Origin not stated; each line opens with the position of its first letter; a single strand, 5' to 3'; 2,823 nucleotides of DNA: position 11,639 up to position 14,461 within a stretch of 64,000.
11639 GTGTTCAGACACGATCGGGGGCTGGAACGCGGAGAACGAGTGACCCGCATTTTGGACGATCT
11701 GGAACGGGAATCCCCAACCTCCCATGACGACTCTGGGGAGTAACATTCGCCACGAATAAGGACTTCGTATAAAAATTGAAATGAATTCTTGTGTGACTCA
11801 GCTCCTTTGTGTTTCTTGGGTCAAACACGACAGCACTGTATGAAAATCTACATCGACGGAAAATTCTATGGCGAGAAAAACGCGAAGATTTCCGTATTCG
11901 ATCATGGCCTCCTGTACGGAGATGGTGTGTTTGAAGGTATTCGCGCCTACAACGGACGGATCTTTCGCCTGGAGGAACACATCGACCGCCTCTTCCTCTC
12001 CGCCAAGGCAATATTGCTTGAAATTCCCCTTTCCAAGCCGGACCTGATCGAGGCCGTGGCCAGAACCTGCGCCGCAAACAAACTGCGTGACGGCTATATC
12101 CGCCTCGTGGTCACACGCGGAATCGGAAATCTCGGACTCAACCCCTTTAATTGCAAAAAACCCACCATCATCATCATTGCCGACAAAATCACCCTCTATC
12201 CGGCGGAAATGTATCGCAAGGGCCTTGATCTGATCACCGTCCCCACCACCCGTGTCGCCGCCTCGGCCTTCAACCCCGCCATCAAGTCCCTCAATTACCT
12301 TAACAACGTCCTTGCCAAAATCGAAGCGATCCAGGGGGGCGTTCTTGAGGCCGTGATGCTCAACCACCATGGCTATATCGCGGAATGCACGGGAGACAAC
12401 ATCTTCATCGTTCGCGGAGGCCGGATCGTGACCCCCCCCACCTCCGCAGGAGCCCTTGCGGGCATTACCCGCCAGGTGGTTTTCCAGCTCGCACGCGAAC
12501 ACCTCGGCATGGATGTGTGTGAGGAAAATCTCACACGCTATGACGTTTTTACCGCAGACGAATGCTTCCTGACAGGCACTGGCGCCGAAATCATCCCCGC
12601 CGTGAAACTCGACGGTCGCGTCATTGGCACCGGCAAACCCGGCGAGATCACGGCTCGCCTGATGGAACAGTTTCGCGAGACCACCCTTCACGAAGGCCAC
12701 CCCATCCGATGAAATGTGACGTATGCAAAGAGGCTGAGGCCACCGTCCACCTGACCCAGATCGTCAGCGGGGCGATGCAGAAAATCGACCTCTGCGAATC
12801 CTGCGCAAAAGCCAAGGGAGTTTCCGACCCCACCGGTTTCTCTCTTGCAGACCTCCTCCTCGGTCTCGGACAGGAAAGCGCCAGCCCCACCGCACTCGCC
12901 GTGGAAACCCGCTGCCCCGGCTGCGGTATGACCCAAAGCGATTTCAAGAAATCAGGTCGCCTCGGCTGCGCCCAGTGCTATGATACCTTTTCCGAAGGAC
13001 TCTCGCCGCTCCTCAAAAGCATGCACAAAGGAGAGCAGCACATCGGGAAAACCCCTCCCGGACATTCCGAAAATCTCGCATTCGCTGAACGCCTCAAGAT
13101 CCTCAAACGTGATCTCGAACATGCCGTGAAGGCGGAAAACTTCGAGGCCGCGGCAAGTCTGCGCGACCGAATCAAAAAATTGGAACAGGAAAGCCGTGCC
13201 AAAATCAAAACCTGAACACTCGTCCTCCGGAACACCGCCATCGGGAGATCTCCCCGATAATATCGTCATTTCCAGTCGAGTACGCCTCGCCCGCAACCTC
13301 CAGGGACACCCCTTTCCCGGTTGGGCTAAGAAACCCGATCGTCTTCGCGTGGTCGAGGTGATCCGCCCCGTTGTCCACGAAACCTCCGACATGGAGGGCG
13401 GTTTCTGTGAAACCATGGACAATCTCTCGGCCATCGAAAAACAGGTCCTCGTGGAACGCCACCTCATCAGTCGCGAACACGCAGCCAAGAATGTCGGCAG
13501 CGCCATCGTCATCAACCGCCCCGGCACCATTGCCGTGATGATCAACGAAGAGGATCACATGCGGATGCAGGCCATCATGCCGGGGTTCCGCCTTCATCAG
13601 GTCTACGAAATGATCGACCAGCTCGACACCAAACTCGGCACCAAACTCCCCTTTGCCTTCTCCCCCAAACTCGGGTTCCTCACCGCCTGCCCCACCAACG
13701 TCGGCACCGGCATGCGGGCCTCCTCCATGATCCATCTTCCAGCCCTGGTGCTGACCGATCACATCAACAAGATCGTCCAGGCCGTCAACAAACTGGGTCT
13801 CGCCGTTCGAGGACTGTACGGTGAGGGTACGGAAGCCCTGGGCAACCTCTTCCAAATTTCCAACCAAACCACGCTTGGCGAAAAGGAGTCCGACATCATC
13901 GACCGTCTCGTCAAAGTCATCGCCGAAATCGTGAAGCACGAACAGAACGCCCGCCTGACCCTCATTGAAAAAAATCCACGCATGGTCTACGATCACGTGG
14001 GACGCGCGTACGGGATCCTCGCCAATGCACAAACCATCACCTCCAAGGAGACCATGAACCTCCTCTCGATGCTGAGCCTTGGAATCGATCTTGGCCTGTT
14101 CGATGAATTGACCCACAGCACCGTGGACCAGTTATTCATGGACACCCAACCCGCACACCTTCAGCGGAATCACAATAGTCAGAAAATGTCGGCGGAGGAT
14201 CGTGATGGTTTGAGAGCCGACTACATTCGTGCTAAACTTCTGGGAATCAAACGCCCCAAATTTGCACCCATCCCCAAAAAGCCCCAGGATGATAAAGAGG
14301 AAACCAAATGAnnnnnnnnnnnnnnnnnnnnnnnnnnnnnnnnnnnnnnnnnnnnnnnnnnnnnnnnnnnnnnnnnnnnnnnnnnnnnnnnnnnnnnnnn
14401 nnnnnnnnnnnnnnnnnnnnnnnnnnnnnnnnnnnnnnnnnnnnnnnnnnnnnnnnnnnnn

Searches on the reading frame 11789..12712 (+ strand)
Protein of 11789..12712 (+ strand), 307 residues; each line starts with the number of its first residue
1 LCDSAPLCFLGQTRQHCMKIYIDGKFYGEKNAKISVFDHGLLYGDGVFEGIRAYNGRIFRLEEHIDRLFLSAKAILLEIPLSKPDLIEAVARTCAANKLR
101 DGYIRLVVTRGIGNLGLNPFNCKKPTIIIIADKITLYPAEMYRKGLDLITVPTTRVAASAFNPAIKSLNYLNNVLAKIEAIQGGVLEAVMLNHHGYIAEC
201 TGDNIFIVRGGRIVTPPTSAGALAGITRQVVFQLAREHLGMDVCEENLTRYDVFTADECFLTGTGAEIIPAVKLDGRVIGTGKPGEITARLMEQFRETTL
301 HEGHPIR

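Call 72: search_protein_families(library=pfam, proteins=[window:11789-12712:+], max_evalue=0.0001)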
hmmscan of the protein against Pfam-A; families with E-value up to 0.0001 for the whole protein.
window:11789-12712:+ (307 aa): 1 family
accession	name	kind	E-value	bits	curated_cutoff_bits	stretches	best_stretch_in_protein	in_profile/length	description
PF01063.24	Aminotran_4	-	2e-59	201.6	28.5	1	46-272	1-221/223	Amino-transferase class IV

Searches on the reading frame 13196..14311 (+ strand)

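Call 72: search_protein_families(library=pfam, proteins=[window:13196-14311:+], max_evalue=0.0001)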
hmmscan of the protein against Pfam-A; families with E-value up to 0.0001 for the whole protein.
window:13196-14311:+ (371 aa): 1 family
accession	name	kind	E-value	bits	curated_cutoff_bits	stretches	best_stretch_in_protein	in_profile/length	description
PF00217.24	ATP-gua_Ptrans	-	1.7e-67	227.2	22.4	1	53-251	3-202/203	ATP:guanido phosphotransferase, C-terminal catalytic domain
